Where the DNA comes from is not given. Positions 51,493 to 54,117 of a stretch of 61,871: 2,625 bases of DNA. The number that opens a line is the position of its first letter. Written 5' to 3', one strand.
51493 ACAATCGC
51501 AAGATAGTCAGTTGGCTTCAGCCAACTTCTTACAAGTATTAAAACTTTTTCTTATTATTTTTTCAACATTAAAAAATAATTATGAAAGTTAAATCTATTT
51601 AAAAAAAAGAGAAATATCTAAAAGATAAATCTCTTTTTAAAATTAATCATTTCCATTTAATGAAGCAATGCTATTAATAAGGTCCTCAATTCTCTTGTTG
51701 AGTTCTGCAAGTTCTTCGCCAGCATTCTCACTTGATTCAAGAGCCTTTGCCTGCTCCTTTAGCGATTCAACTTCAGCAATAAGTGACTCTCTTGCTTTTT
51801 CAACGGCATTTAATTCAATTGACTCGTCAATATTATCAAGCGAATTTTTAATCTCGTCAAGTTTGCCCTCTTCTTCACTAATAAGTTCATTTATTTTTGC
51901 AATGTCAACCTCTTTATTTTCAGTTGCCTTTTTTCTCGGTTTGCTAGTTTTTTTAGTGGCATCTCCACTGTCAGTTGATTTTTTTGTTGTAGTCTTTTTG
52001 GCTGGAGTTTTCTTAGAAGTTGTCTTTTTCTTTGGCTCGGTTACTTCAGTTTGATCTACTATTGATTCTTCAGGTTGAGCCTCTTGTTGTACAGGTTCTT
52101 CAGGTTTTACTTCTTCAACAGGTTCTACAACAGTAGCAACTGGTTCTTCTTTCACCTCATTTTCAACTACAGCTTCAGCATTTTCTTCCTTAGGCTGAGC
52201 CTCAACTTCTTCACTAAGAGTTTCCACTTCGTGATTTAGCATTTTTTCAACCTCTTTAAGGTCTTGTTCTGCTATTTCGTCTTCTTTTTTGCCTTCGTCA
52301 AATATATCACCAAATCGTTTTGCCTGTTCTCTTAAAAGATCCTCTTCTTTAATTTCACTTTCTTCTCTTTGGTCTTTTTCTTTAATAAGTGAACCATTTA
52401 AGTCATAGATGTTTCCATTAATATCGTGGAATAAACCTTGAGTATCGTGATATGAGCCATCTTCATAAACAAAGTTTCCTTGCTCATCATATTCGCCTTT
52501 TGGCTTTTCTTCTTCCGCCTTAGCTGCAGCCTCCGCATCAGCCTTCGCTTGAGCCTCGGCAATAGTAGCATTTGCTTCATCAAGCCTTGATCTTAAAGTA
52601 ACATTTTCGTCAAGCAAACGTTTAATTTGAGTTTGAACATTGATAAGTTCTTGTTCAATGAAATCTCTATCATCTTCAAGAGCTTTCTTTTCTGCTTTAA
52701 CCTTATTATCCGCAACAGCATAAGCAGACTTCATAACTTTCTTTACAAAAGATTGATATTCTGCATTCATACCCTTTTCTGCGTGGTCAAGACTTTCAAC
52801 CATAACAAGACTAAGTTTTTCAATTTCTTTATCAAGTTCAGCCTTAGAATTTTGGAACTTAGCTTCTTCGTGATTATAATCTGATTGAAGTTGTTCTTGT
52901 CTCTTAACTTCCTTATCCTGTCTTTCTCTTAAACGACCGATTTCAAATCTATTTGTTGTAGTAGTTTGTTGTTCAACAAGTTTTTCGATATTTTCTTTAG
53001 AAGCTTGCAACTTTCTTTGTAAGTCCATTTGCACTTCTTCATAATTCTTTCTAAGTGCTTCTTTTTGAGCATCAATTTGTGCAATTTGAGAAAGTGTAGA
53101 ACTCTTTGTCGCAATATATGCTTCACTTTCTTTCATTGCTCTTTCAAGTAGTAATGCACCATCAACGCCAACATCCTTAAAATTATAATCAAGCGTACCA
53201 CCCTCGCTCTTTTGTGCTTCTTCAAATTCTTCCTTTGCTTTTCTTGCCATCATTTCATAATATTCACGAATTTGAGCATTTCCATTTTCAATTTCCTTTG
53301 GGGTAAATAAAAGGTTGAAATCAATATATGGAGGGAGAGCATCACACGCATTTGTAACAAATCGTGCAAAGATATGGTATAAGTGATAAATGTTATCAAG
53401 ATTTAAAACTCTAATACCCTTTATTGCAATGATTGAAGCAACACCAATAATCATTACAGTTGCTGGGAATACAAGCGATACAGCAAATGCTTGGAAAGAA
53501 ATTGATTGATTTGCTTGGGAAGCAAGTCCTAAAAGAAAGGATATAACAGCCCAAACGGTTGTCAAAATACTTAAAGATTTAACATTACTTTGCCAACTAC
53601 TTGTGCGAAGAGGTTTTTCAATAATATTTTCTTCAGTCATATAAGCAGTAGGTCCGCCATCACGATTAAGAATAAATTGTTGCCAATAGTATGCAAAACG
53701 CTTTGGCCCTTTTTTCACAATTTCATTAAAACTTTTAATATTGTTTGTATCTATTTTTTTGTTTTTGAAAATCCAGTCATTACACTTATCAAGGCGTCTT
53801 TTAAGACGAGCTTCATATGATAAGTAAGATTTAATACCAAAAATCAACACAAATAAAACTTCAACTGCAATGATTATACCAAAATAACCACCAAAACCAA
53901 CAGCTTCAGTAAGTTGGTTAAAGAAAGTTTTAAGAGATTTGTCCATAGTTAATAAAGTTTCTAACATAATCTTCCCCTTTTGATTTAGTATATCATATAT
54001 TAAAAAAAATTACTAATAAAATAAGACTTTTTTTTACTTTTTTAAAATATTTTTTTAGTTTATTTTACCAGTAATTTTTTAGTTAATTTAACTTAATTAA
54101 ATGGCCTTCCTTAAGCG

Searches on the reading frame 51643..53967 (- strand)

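Call 19: search_protein_families(library=pfam, proteins=[window:51643-53967:-], max_evalue=0.01)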
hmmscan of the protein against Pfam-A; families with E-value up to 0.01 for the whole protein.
window:51643-53967:- (774 aa): 1 family
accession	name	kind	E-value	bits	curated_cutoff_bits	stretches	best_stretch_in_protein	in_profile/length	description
PF13937.11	DUF4212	-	0.008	17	30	0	123-195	3-77/79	Domain of unknown function (DUF4212)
